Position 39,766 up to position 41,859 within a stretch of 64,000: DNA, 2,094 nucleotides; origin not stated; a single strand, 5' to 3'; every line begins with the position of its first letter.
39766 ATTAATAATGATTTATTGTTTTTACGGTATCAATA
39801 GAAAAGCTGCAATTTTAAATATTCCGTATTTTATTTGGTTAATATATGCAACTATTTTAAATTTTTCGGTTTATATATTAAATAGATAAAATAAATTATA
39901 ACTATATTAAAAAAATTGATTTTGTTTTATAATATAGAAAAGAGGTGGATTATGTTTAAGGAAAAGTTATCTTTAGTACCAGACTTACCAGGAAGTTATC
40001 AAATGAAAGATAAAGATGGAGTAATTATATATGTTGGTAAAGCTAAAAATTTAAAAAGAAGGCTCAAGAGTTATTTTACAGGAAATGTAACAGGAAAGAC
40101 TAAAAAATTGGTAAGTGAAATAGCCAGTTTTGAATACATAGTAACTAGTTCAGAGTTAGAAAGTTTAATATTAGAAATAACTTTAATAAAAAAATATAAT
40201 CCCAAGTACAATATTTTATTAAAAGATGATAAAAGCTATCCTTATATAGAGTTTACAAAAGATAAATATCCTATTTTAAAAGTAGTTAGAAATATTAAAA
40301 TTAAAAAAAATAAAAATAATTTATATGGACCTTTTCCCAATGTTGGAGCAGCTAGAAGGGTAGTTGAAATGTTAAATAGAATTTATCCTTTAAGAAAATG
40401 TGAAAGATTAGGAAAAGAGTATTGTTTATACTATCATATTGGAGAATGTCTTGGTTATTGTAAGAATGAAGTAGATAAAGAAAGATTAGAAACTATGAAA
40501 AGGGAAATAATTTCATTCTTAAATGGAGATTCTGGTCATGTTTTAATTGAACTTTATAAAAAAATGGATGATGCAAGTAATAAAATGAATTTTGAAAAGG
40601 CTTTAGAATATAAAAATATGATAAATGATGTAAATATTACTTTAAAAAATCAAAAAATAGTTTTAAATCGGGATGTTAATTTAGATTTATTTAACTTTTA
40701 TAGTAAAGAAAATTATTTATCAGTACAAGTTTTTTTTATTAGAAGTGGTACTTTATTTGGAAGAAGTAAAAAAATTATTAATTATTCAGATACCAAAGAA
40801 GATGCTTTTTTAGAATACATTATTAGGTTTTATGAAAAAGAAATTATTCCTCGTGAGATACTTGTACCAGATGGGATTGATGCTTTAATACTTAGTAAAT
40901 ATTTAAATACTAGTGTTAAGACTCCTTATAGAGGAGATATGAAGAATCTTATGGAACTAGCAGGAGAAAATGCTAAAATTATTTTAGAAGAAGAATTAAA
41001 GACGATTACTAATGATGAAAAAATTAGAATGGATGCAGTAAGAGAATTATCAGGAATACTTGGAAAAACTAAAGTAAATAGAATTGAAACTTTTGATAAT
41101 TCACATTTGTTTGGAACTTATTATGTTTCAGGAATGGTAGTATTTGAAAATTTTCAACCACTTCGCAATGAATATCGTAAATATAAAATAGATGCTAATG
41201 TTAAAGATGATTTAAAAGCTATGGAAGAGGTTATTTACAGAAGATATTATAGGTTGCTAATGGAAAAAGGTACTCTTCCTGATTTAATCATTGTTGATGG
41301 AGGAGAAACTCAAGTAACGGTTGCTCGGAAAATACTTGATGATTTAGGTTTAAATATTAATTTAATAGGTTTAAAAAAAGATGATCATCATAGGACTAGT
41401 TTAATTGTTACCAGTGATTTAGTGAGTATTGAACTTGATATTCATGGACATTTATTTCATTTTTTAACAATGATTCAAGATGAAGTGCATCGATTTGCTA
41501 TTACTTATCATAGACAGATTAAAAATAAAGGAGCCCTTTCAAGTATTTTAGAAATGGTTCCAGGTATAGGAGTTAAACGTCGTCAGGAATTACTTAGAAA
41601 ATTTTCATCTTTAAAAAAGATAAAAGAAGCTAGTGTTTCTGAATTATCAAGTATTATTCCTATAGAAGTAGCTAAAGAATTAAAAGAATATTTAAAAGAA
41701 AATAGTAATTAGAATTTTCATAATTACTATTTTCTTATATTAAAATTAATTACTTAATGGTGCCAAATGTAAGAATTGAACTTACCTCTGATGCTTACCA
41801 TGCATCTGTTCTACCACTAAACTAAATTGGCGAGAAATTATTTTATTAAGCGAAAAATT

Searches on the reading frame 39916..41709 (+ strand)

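Call 84: search_protein_families(library=pfam, proteins=[window:39916-41709:+], max_evalue=0.00001)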
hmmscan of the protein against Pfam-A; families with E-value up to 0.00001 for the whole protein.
window:39916-41709:+ (598 aa): 4 families
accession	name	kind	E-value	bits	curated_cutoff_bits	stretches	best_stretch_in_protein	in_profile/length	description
PF08459.17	UvrC_RNaseH_dom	-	9.3e-48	162.5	22.3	1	385-529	8-159/159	UvrC RNAse H endonuclease domain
PF22920.2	UvrC_RNaseH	-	2.8e-20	72.8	24.3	1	256-359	2-115/116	UvrC Ribonuclease H-like domain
PF01541.30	GIY-YIG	-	9.8e-11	42.2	22.6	1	26-99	3-78/78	GIY-YIG catalytic domain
PF02151.25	UVR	-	1.4e-07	31.5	21.5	1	209-237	3-31/36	UvrB/uvrC motif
